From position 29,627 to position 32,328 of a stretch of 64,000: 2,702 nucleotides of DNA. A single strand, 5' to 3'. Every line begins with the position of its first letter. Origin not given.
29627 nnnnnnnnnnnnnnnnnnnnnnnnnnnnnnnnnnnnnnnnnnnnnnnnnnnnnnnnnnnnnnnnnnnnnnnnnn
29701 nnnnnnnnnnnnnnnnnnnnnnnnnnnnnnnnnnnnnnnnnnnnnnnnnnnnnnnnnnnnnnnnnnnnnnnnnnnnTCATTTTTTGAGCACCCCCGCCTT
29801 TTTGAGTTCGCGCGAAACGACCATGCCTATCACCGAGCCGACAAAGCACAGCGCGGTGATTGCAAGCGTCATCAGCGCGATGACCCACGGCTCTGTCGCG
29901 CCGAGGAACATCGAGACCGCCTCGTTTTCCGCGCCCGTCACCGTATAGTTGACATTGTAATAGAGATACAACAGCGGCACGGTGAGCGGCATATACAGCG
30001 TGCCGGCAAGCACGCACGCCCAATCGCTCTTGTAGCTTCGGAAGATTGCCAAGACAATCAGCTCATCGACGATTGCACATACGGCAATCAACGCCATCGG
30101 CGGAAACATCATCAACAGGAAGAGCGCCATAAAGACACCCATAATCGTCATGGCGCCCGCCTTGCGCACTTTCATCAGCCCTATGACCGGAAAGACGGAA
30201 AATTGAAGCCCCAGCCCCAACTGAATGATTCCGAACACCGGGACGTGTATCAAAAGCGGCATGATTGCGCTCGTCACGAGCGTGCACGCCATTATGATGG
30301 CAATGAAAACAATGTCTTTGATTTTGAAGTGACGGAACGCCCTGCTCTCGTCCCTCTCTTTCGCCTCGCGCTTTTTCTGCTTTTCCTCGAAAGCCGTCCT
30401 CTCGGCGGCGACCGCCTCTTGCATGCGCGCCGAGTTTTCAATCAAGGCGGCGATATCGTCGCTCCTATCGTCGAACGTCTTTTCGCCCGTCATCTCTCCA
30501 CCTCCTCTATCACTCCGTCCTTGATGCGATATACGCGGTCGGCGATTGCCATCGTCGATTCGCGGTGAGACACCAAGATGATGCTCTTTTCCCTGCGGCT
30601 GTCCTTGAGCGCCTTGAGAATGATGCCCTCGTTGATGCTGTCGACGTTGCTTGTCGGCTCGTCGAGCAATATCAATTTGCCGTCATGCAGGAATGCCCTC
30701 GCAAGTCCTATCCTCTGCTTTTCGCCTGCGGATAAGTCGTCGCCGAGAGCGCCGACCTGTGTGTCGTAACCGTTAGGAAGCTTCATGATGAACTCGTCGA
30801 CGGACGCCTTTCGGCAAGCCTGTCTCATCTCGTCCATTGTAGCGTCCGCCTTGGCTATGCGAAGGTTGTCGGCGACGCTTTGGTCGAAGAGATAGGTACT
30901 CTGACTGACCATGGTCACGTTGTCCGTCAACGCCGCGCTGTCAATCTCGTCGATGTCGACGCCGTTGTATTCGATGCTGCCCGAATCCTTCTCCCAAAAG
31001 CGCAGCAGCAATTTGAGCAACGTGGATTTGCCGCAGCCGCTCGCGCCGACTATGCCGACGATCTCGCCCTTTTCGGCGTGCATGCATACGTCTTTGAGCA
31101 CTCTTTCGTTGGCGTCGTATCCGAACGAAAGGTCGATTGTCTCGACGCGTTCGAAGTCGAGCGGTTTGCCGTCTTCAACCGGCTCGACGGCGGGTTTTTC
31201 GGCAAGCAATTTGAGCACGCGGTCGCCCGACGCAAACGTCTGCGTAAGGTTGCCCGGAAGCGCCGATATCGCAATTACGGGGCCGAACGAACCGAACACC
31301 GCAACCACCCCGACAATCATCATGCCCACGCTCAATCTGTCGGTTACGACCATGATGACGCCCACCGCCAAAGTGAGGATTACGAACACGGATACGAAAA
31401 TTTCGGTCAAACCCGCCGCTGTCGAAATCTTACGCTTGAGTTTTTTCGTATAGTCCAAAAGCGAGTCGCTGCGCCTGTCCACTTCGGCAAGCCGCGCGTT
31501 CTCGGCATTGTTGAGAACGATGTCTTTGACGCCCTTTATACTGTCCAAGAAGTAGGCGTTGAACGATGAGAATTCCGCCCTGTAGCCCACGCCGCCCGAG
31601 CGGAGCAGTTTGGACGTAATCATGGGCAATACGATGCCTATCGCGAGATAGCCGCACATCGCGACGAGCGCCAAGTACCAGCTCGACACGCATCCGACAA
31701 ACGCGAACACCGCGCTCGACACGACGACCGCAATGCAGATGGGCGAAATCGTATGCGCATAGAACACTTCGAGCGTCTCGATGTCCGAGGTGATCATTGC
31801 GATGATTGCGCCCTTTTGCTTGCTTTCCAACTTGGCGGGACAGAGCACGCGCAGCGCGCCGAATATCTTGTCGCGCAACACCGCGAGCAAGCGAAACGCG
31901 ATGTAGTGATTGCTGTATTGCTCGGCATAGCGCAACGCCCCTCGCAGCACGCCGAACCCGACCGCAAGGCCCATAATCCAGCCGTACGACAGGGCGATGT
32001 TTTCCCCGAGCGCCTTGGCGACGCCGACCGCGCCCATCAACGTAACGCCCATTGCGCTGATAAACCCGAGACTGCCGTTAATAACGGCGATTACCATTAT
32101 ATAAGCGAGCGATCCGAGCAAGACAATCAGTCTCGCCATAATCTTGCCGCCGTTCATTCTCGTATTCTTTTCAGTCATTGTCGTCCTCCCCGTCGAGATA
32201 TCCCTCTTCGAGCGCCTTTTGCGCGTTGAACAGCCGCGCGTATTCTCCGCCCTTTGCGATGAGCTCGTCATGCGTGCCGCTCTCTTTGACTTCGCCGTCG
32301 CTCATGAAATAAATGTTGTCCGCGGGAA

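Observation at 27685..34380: Six-gene, translationally coupled operon fusing a CydDC-like ABC exporter to an MptD-type ECF importer module, led by a YgbA_NO Cys-rich protein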

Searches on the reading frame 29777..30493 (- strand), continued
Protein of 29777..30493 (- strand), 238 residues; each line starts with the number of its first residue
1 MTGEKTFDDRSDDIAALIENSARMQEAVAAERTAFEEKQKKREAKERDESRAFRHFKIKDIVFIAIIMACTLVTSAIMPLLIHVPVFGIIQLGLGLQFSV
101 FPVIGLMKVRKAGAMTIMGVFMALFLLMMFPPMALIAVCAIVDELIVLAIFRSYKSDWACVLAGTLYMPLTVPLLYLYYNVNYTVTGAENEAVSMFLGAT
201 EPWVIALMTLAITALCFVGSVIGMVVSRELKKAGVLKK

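Call 81: fold_search(model_id=the predicted structure, library=pdb)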
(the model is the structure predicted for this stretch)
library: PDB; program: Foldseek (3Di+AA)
matches with E <= 10: 159; with E <= 0.001: 0
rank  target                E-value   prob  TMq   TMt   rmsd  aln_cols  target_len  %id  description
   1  5edl                  8.4e-03  1.00  0.50  0.58   4.0       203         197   18  Crystal structure of an S-component of ECF transporter (released 2016-08-17)
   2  8xx8_D                3.3e-01  0.23  0.21  0.20  17.1       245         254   15  Structure of Glycilhalorhodopsin from Salinarimonas soli (released 2024-10-16)
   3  5kbw_B                5.9e-01  0.72  0.40  0.49   6.3       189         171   19  Crystal structure of TmRibU, the riboflavin-binding S subunit from the Thermotoga maritima ECF transporter (released 2016-06-29)
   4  7f02_C                5.9e-01  0.20  0.21  0.21  15.1       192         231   14  Cytochrome c-type biogenesis protein CcmABCD from E. coli (released 2022-11-09)
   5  8ce1_C                6.2e-01  0.21  0.21  0.21  14.7       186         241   14  Cytochrome c maturation complex CcmABCD (released 2023-09-06)
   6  8k4p_A                7.2e-01  0.13  0.19  0.17  19.5       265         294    9  Cryo-EM structure of an active Kaposi's Sarcoma-Associated Herpesvirus-G Protein-Coupled Receptor (KSHV-GPCR) in compl (released 2024-07-24)
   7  8xx8_B                8.4e-01  0.15  0.22  0.21  17.0       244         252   14  Structure of Glycilhalorhodopsin from Salinarimonas soli (released 2024-10-16)
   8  8ikj                  8.4e-01  0.10  0.17  0.10  17.6       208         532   13  Cryo-EM structure of the inactive CD97 (released 2024-02-14)
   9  8xma_A                8.8e-01  0.12  0.15  0.13  15.0       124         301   19  Cryo-EM structure of human ZnT1 WT, in the presence of zinc, determined in an outward-facing conformation (released 2024-10-30)
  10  6b73_A                1.2e+00  0.12  0.19  0.17  16.4       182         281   13  Crystal Structure of a nanobody-stabilized active state of the kappa-opioid receptor (released 2018-01-17)
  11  8xx8_A                1.2e+00  0.09  0.18  0.17  16.7       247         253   15  Structure of Glycilhalorhodopsin from Salinarimonas soli (released 2024-10-16)
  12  8iyj_S6               1.2e+00  0.09  0.18  0.11  32.1       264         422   15  Cryo-EM structure of the 48-nm repeat doublet microtubule from mouse sperm (released 2023-07-05)
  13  8xx8_C                1.3e+00  0.09  0.18  0.17  17.4       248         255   15  Structure of Glycilhalorhodopsin from Salinarimonas soli (released 2024-10-16)
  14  8tqb_A                1.4e+00  0.08  0.18  0.08  18.5       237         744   10  mGluR3 in the presence of the agonist LY379268 and PAM VU6023326 (released 2024-07-31)
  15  9ejc_E                1.4e+00  0.08  0.18  0.15  18.9       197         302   16  Cryo-EM Structure of CXCL1-KSHV ORF74-Gi-scFv16 Complex (released 2025-09-03)
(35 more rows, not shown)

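Call 96: search_dna_similar(query=window:29777-30493:-, collection=plasmids, mode=protein, max_evalue=0.001, max_rows=15)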
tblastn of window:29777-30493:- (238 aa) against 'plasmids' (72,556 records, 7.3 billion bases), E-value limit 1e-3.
No match.

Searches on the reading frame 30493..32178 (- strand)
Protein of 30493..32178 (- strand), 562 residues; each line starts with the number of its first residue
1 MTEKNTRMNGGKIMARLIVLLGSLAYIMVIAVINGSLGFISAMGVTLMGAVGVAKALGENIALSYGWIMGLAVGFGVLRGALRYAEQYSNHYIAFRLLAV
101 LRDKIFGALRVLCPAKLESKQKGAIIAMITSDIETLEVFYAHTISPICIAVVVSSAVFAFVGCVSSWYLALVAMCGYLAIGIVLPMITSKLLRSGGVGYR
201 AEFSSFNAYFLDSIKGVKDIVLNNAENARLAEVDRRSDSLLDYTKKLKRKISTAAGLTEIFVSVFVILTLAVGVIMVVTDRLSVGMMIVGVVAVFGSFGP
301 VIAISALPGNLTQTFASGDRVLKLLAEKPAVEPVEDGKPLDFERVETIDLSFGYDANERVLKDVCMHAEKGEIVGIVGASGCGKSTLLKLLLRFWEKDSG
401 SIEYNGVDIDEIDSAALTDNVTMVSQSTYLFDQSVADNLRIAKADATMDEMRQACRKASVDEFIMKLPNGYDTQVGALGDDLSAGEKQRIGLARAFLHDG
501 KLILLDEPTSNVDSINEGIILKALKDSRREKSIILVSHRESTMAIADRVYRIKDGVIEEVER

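Call 3: search_protein_families(library=pfam, max_evalue=0.01, proteins=[window:30493-32178:-])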
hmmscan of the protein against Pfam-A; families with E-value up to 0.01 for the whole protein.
seq(562 aa): 8 families
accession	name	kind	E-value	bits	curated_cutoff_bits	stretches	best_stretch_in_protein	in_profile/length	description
PF00005.33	ABC_tran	-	1.4e-30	107.1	25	1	361-510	1-137/137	ABC transporter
PF00664.28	ABC_membrane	-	3.8e-16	60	28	1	26-293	3-266/274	ABC transporter transmembrane region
PF02463.25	SMC_N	-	1.5e-05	25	40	1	463-553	135-212/220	RecF/RecN/SMC N terminal domain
PF13304.12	AAA_21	-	0.0001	22.9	27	0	373-401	1-34/304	AAA domain, putative AbiEii toxin, Type IV TA system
PF09818.15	ABC_ATPase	-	0.00079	19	23.2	0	450-513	127-189/283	P-loop domain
PF20720.3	nSTAND3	-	0.004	17.3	27.2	1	361-418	7-63/155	Novel STAND NTPase 3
PF13604.12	AAA_30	-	0.0078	16.4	27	0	369-422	16-67/191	AAA domain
PF03215.21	Rad17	-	0.0094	16.3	23.8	0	360-396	34-70/186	Rad17 P-loop domain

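Call 4: search_protein_families(library=ncbifam, max_evalue=0.01, proteins=[window:30493-32178:-])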
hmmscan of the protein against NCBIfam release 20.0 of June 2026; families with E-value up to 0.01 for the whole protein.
seq(562 aa): 191 families (the best 25 are shown)
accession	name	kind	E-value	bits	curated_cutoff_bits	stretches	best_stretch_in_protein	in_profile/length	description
TIGR02868.1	CydC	equivalog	2e-96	323.7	329.05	1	24-539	11-529/530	thiol reductant ABC exporter subunit CydC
NF008364.0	PRK11160.1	equivalog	3.2e-88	296.8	630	1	24-559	20-554/575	heme ABC transporter ATP-binding protein/permease CydC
TIGR02857.1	CydD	equivalog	6.7e-82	276.1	435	1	25-551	6-528/529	thiol reductant ABC exporter subunit CydD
NF045513.1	HepA_fam_ABC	equivalog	1.7e-78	264.5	725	1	76-559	105-588/610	heterocyst formation ABC transporter subunit HepA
TIGR03375.1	type_I_sec_LssB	subfamily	5.2e-71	239.9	693.1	1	157-557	277-679/696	type I secretion system permease/ATPase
TIGR02203.1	MsbA_lipidA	equivalog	9e-71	239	602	1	58-559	46-548/572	lipid A export permease/ATP-binding protein MsbA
TIGR02204.1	MsbA_rel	hypoth_equivalog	1.2e-70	238.9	780.4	1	26-557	22-552/576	ABC transporter, permease/ATP-binding protein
NF052233.1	CphA_assoc_ABC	equivalog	1.3e-63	215.6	880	1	47-560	210-723/766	cyanophycin metabolism-associated ABC transporter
TIGR01842.1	type_I_sec_PrtD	subfamily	1.4e-61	208.7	510.15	1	99-558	79-532/544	type I secretion system permease/ATPase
NF008381.0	PRK11176.1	equivalog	9.8e-61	205.8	867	1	68-559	67-558/582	lipid A ABC transporter ATP-binding protein/permease MsbA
NF008055.0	PRK10789.1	equivalog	1.8e-59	201.7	845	1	21-558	19-549/590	SmdA family multidrug ABC transporter permease/ATP-binding protein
TIGR01846.1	type_I_sec_HlyB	subfamily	2.5e-59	201.2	725.55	1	95-559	208-671/694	type I secretion system permease/ATPase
NF010178.0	PRK13657.1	equivalog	6.4e-58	196.6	733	1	123-559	113-549/588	glucan ABC transporter ATP-binding protein/ permease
NF008379.0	PRK11174.1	equivalog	2.3e-57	195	684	1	71-557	68-561/588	heme ABC transporter permease/ATP-binding protein CydD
TIGR00958.1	3a01208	subfamily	1.5e-56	192.1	874.6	1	118-559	253-693/711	antigen peptide transporter 2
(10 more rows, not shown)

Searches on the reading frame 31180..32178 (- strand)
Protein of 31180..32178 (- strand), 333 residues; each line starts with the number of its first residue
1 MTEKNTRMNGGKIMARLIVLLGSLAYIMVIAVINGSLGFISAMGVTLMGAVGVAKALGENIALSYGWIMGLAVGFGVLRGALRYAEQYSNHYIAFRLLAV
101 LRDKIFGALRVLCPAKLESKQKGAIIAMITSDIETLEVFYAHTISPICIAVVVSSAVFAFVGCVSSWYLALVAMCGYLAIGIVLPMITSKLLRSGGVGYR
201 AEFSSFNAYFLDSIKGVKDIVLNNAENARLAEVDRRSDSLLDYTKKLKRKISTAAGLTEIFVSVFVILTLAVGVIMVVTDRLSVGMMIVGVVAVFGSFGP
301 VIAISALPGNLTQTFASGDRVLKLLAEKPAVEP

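Call 67: search_solved_structures(query=window:31180-32178:-, max_evalue=0.001, show_alignments=3)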
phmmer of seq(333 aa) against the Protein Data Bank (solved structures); distinct sequences matched with E-value up to 0.001: 32.
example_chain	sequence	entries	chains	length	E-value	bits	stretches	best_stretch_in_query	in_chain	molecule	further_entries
2hyd_A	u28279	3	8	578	3.6e-10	43.1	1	70-327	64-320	ABC transporter homolog | Multidrug export ATP-binding/permease protein SAV1866 | CYSTIC FIBROSIS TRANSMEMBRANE CONDUCTANCE REGULATOR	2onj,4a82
8ipt_C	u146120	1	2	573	4.5e-10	42.8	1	23-331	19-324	ABC transporter, CydDC cysteine exporter (CydDC-E) family, permease/ATP-binding protein Cy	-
8ips_A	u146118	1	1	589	4.8e-10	42.7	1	23-331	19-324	ABC transporter, CydDC cysteine exporter (CydDC-E) family, permease/ATP-binding protein Cy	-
7zds_C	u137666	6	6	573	4.9e-09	39.4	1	23-331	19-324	ATP-binding/permease protein CydC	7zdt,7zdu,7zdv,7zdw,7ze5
7zd5_C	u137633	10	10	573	4.9e-09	39.4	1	23-331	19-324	ATP-binding/permease protein CydC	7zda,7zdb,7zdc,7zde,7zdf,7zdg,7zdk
9tby_C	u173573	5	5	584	5e-09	39.4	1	23-331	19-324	Glutathione/L-cysteine transport system ATP-binding/permease protein CydC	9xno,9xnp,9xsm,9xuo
6p6i_A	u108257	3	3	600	3.8e-08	36.5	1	30-255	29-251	inner membrane ABC-transporter | ABC transporter ATP-binding protein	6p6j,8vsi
8t1p_C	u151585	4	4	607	4.8e-08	36.2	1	96-326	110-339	Probable multidrug resistance ABC transporter ATP-binding/permease protein YheI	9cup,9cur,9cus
7m33_C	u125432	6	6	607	4.8e-08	36.2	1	96-326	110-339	Probable multidrug resistance ABC transporter ATP-binding/permease protein YheI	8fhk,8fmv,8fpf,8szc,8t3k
7zdr_C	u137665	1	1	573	1.9e-07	34.2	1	23-331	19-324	ATP-binding/permease protein CydC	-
7zd5_D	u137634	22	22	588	3.5e-06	30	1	77-297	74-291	ATP-binding/permease protein CydD | Glutathione/L-cysteine transport system ATP-binding/permease protein CydD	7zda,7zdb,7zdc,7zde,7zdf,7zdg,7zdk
8ipt_A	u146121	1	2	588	3.5e-06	30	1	77-297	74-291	ABC transporter, CydDC cysteine exporter (CydDC-E) family, permease/ATP-binding protein Cy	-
8ips_B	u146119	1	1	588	3.5e-06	30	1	77-297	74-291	ABC transporter, CydDC cysteine exporter (CydDC-E) family, permease/ATP-binding protein Cy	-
3b5y_A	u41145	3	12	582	8.8e-06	28.7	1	67-303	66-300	Lipid A export ATP-binding/permease protein msbA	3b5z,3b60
6o30_A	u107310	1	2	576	9.5e-06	28.6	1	67-303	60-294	Lipid A export ATP-binding/permease protein MsbA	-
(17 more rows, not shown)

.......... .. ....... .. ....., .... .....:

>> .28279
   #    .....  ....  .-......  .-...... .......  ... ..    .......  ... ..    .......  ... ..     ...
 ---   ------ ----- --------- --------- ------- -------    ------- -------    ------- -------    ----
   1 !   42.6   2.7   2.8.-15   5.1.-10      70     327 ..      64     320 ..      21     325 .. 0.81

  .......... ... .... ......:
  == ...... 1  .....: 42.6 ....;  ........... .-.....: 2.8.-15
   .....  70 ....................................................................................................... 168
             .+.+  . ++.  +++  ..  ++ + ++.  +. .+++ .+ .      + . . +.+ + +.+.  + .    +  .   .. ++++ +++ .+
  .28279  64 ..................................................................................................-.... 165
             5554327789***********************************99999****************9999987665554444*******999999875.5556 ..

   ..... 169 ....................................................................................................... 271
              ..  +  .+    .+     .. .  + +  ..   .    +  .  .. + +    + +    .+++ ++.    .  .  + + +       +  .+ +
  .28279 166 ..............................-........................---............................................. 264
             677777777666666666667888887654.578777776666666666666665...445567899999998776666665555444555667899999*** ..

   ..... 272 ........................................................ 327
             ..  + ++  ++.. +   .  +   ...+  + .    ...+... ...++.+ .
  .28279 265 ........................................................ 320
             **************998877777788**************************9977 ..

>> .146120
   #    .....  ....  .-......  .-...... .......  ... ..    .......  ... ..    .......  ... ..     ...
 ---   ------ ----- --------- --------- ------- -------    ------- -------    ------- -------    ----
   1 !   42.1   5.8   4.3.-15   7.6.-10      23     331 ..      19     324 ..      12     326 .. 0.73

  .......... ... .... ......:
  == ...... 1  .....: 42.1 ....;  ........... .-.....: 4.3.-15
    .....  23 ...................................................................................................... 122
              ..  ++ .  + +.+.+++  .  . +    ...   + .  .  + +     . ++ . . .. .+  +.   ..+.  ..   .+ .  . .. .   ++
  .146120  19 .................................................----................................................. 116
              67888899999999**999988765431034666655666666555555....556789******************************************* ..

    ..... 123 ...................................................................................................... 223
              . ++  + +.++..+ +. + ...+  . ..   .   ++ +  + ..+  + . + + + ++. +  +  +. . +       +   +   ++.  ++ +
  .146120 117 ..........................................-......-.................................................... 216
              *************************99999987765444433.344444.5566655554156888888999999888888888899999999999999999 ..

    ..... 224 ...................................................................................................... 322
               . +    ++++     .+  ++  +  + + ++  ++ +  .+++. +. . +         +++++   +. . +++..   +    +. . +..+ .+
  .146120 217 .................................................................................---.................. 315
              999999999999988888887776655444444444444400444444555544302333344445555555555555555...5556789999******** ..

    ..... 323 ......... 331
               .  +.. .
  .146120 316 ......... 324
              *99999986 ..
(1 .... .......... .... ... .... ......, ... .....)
